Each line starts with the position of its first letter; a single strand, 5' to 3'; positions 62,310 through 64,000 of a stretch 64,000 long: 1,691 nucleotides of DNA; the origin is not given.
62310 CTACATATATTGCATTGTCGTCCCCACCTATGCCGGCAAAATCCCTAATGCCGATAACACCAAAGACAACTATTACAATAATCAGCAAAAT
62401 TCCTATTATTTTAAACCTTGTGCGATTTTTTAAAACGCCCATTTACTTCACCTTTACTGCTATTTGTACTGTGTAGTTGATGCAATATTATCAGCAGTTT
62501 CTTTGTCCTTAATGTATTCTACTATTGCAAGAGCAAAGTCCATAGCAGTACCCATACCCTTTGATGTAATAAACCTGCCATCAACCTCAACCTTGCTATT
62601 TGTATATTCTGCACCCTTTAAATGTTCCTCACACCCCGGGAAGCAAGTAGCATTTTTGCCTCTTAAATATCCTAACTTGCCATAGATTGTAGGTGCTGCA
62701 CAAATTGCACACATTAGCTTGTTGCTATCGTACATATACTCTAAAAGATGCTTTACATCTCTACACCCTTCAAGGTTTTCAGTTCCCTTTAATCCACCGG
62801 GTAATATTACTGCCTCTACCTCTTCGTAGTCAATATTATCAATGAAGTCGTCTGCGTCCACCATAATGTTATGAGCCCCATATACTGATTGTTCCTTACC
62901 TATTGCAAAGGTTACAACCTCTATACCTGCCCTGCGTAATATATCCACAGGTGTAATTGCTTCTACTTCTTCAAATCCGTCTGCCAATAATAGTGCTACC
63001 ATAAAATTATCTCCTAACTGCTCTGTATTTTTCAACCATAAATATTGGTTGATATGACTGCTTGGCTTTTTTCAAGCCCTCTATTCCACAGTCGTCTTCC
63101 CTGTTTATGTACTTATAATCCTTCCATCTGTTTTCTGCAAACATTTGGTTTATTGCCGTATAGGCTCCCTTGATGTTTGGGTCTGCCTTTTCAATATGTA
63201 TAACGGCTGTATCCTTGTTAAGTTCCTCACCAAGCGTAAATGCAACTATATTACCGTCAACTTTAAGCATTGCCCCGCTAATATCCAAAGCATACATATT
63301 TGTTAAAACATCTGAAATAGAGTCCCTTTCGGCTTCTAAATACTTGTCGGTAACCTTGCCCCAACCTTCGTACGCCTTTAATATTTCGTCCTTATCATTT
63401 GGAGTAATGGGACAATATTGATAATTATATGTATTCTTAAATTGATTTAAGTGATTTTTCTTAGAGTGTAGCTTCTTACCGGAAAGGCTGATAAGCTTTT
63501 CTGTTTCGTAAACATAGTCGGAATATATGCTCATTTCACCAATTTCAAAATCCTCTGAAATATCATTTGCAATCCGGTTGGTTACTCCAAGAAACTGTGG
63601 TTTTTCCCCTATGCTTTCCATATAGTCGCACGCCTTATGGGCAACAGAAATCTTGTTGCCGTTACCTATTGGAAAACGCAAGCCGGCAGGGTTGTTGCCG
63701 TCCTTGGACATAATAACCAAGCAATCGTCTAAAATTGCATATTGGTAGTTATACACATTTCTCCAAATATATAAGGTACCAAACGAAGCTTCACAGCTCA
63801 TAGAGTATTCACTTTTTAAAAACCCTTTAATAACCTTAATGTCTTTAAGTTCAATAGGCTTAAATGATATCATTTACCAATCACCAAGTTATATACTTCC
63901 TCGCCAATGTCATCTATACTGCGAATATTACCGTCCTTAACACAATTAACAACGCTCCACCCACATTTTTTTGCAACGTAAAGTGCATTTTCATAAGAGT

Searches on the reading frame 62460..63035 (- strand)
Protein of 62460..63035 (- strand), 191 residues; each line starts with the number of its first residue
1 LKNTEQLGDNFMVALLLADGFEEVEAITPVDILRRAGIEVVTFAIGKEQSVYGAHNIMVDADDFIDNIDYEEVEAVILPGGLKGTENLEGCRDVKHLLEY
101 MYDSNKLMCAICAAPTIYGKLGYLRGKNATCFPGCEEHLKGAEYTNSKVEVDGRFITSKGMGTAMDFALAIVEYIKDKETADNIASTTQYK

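Call 35: search_protein_families(library=pfam, proteins=[window:62460-63035:-], max_evalue=0.001)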
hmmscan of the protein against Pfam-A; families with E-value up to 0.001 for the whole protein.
window:62460-63035:- (191 aa): 1 family
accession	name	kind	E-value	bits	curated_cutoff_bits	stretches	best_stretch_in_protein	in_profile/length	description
PF01965.30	DJ-1_PfpI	-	1.7e-40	139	26.6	1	13-173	3-164/165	DJ-1/PfpI family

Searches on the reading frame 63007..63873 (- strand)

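Call 35: search_protein_families(library=pfam, proteins=[window:63007-63873:-], max_evalue=0.001)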
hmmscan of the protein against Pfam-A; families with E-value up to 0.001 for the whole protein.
window:63007-63873:- (288 aa): 1 family
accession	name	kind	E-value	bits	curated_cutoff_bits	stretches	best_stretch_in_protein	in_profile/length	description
PF09924.15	LPG_synthase_C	-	1.6e-56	192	27.5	1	27-285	9-297/298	Phosphatidylglycerol lysyltransferase, C-terminal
